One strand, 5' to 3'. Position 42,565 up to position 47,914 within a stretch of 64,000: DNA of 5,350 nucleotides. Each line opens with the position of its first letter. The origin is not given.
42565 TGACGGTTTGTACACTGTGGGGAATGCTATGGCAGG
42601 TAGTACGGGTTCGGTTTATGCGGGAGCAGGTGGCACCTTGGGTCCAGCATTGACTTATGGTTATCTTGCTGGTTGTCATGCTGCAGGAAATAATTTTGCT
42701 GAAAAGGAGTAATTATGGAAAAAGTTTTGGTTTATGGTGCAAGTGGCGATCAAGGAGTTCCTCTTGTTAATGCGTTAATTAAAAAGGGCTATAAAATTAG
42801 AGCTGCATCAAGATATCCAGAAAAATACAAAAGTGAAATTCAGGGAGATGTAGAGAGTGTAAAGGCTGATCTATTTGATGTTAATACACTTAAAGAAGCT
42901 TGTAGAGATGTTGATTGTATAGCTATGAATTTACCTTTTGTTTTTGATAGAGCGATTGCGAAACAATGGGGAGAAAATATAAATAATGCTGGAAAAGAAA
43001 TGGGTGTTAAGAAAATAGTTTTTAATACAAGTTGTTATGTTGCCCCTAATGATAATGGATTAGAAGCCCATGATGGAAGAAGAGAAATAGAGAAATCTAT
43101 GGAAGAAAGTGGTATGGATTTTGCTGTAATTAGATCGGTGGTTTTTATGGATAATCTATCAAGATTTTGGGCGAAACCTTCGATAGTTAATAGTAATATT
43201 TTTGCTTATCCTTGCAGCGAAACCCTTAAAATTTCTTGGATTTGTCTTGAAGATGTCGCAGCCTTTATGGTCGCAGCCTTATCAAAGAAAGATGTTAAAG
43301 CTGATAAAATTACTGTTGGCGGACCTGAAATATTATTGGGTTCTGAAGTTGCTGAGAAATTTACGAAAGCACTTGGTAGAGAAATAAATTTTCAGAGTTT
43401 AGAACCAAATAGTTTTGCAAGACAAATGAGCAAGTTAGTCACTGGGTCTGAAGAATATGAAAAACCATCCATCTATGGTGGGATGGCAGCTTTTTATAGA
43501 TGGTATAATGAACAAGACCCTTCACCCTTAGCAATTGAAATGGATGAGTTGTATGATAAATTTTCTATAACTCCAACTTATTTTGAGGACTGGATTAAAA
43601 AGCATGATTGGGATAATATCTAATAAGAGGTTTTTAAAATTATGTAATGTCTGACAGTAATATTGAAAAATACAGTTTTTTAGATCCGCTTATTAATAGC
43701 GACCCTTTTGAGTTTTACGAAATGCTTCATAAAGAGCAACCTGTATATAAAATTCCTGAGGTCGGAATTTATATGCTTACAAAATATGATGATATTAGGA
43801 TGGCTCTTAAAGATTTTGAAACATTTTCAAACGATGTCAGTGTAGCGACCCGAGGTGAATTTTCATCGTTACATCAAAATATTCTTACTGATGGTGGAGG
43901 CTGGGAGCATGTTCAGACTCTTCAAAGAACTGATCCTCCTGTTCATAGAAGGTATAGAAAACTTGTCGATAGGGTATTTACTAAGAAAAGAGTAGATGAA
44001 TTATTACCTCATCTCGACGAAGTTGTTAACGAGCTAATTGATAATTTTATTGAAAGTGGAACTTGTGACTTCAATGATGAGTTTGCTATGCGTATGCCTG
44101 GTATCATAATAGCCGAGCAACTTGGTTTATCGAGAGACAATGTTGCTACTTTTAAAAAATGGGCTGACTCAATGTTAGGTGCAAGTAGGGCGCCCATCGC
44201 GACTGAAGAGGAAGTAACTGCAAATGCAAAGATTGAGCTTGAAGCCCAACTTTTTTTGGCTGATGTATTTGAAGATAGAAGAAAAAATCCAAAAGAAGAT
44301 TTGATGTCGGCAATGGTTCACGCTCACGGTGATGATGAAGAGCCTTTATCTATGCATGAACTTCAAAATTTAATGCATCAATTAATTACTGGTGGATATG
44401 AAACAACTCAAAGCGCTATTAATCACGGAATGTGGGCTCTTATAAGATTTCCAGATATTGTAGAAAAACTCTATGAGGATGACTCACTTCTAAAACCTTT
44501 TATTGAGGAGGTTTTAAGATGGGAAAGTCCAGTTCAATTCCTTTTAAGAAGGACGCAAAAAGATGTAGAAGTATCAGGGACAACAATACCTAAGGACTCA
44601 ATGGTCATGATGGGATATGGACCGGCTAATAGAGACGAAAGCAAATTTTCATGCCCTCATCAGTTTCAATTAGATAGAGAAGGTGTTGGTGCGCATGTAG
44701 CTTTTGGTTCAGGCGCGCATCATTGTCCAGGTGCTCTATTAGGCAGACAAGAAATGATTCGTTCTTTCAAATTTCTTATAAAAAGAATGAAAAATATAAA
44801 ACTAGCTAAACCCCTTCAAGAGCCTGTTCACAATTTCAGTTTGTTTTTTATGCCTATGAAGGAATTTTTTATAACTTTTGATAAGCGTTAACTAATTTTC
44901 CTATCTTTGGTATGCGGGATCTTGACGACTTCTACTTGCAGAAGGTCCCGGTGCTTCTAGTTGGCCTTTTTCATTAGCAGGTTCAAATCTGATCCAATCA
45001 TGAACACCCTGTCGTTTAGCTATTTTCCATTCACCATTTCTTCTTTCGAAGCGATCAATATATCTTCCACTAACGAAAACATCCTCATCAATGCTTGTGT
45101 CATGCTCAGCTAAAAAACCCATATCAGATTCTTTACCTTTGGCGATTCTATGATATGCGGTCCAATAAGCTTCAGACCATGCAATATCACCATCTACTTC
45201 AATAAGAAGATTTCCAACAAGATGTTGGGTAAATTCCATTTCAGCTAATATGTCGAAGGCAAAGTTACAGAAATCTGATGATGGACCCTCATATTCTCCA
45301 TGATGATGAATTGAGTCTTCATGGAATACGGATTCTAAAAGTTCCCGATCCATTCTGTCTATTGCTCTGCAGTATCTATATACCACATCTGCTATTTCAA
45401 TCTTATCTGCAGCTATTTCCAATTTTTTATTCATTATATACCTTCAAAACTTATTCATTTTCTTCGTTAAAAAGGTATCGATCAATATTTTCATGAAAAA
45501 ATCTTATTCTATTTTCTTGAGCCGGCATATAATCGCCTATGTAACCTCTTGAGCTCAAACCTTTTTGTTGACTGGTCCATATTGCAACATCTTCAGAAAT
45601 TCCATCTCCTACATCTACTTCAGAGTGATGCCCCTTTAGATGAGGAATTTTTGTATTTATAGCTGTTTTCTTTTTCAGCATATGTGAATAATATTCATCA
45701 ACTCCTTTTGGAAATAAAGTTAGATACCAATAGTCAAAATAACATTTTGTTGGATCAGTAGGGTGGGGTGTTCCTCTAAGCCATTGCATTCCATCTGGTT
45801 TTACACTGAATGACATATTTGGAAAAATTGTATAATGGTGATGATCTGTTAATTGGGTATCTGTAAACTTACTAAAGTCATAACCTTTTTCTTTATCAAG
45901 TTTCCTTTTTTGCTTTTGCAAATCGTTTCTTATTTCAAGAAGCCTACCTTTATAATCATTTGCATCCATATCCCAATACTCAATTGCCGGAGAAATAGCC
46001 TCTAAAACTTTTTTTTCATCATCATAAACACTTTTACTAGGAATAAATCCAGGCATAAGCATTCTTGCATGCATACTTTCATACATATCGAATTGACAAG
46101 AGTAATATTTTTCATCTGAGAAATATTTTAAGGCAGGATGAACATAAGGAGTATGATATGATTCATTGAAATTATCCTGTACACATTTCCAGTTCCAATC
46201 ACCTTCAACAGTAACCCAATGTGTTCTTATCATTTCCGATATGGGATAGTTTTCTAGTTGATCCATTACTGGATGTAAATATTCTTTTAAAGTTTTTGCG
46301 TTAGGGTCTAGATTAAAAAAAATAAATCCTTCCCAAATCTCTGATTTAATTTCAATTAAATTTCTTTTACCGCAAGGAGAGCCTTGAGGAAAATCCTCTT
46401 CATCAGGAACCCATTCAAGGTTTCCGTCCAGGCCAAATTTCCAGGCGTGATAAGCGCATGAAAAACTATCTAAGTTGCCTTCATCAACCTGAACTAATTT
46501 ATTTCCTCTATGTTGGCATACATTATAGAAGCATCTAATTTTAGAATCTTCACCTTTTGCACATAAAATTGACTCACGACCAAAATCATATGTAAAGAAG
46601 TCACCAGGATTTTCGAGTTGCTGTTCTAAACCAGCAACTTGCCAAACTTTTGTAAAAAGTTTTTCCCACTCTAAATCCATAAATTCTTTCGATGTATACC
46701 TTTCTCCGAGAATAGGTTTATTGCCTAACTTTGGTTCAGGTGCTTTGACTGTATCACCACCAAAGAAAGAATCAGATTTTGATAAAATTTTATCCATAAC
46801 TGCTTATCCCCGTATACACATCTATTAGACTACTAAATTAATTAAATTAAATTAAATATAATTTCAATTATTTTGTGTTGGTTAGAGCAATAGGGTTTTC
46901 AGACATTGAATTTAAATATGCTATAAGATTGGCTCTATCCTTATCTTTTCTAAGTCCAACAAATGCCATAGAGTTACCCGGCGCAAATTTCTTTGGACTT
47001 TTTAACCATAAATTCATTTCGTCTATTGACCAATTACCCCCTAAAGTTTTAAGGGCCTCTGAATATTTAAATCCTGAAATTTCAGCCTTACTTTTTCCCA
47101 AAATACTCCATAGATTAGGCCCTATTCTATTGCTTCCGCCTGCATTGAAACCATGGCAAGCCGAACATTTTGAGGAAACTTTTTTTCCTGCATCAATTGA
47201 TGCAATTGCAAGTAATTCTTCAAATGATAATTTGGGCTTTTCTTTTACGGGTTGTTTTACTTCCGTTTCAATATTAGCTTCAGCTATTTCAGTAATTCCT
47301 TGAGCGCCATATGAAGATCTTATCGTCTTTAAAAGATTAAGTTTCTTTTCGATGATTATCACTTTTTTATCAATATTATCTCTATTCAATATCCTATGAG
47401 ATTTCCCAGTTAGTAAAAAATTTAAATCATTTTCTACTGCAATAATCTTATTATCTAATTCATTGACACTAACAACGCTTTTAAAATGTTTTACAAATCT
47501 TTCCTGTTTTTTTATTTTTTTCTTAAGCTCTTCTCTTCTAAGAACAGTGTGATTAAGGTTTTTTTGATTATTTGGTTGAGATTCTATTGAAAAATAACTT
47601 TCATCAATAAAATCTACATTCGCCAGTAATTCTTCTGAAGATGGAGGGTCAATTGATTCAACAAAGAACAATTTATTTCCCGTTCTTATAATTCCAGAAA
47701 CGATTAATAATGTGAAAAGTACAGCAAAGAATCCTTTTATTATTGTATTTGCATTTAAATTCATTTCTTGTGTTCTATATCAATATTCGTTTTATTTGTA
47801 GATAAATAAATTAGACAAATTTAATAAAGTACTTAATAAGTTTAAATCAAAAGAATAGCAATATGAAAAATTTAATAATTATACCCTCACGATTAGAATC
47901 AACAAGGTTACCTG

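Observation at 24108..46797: About 22-kb catabolic gene island in a streamlined AT-rich genome, between the rplU-rpmA-obg operon and cycM-kdsB-pheA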

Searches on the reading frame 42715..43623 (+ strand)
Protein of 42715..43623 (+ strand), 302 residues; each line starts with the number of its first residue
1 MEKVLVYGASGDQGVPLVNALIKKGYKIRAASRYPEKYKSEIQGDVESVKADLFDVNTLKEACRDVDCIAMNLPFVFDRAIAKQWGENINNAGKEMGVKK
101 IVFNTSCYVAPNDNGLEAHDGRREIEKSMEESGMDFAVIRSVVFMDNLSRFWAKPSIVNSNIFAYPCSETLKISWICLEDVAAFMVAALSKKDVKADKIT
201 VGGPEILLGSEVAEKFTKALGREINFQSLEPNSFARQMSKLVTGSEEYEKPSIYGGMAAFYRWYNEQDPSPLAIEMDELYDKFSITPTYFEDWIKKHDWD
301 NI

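Call 4: search_protein_families(library=pfam, proteins=[window:42715-43623:+])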
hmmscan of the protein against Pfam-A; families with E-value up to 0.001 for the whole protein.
window:42715-43623:+ (302 aa): 4 families
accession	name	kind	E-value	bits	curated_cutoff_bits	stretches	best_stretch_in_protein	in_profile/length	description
PF05368.20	NmrA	-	6.9e-28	98.5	27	1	2-292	3-296/298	NmrA-like family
PF13460.12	NAD_binding_10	-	7.7e-13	49.1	27.2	1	8-191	1-183/184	NAD(P)H-binding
PF01370.27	Epimerase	-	2.9e-07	30.6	20.9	1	4-69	1-68/240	NAD dependent epimerase/dehydratase family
PF01073.25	3Beta_HSD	-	0.00042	19.9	22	0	5-124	1-135/280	3-beta hydroxysteroid dehydrogenase/isomerase family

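Call 11: search_protein_families(library=ncbifam, max_evalue=0.00001, proteins=[window:42715-43623:+])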
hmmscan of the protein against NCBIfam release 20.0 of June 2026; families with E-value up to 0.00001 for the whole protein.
window:42715-43623:+ (302 aa): 3 families
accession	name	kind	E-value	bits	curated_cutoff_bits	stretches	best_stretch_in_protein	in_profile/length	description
TIGR03649.1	ergot_EASG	subfamily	8.5e-18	64.8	256.4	1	4-241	2-236/287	ergot alkaloid biosynthesis protein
NF004520.0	PRK05865.1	equivalog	2.8e-08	32.1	1509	1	3-214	2-196/854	sugar epimerase family protein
TIGR03466.1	HpnA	hypoth_equivalog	7.7e-06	25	367.65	0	3-106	2-113/327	hopanoid-associated sugar epimerase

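Call 48: search_solved_structures(query=window:42715-43623:+, max_evalue=0.00001)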
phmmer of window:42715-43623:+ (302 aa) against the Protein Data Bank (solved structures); distinct sequences matched with E-value up to 0.00001: 7.
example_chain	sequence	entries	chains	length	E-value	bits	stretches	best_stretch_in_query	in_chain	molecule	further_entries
5f5l_A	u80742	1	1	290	1.3e-14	57.4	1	4-228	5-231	Monooxygenase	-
5f5n_A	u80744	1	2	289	1.3e-14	57.4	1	4-228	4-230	Monooxygenase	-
8r2j_A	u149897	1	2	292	3.2e-13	52.9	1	4-285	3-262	NmrA family transcriptional regulator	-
3e48_A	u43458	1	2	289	2.8e-11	46.5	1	4-237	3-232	Putative nucleoside-diphosphate-sugar epimerase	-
5l3z_A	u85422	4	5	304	5.4e-09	39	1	3-236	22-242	polyketide ketoreductase SimC7 | SimC7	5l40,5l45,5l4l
2zcu_A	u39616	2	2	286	7.9e-08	35.2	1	5-239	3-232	Uncharacterized oxidoreductase ytfG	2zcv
3dhn_A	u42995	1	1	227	1.7e-06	30.9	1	2-81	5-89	NAD-dependent epimerase/dehydratase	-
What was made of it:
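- The nearest solved relatives of the NmrA-like protein are an NmrA-fold chain deposited as 'Monooxygenase' (5f5l/5f5n, which I recall, untested, as the polyketide tailoring enzyme KstA11) and the polyketide ketoreductase SimC7 (call 48).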

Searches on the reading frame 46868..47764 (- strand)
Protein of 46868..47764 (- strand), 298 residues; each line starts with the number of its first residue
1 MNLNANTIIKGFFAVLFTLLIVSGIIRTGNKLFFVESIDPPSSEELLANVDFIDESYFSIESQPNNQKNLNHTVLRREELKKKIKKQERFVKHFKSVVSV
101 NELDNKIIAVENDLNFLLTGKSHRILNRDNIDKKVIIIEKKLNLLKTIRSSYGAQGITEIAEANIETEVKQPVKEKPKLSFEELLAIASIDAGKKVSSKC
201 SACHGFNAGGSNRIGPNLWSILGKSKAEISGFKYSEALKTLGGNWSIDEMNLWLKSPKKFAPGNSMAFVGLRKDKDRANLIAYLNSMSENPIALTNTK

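Call 5: search_protein_families(library=pfam, proteins=[window:46868-47764:-])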
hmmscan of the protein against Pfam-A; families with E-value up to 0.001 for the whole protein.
window:46868-47764:- (298 aa): 1 family
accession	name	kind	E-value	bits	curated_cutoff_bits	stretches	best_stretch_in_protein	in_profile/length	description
PF00034.26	Cytochrom_C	-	2.3e-08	35.7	21.3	1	191-287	2-89/90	Cytochrome c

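Call 7: find_related_loci(query=window:46868-47764:-, collection=genome_contigs, flank=10000)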
Query window:46868-47764:- (298 aa) in genome_contigs; peptide patterns used: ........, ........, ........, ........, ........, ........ (x = any residue, [..] = any of these).
308 stretches matched a pattern; 6 encode a relative of the query (tblastn E <= 1e-3); 6 distinct loci.
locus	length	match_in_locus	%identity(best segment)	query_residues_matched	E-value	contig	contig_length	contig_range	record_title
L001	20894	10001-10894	89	1-298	2e-164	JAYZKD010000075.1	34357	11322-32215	MAG: Pseudomonadota bacterium isolate XB_MAG275 DB_MAG275_0075, whole genome shotgun sequence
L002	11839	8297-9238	46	160-294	4e-35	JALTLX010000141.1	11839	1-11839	MAG: Hyphomicrobiales bacterium isolate S139_metabat1_scaf2bin.090 S139_NODE_5634_length_11839_cov_1.846482, whole genom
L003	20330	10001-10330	48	184-294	5e-32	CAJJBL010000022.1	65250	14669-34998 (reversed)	MAG: alpha proteobacterium SCGC AAA536-G10 isolate FRAM18_bin016 genome assembly, contig: FRAM17_bin016-22, whole genome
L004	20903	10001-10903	46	184-294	6e-31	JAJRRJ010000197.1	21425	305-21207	MAG: Alphaproteobacteria bacterium isolate Dive100_bin2.81 k141_726983, whole genome shotgun sequence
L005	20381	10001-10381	42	171-295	1e-30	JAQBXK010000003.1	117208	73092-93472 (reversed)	MAG: Proteobacteria bacterium isolate casp150-mb.274 NODE_296_length_117208_cov_0.256180, whole genome shotgun sequence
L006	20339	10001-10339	48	178-290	7e-30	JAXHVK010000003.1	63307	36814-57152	MAG: Pseudomonadota bacterium isolate MAG75_plastic_biofilm MAG75_3, whole genome shotgun sequence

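Call 15: find_related_loci(query=window:46868-47764:-, collection=metagenome_contigs, flank=10000)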
Query window:46868-47764:- (298 aa) in metagenome_contigs; peptide patterns used: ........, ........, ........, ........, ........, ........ (x = any residue, [..] = any of these).
598 stretches matched a pattern (row limit reached: there are more); 4 encode a relative of the query (tblastn E <= 1e-3); 4 distinct loci.
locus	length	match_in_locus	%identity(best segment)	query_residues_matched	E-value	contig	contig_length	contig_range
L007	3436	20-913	89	1-298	1e-179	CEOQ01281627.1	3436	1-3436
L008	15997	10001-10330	48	184-294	2e-32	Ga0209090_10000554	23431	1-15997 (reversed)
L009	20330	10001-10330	48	184-294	2e-32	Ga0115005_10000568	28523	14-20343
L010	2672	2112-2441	48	184-294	1e-32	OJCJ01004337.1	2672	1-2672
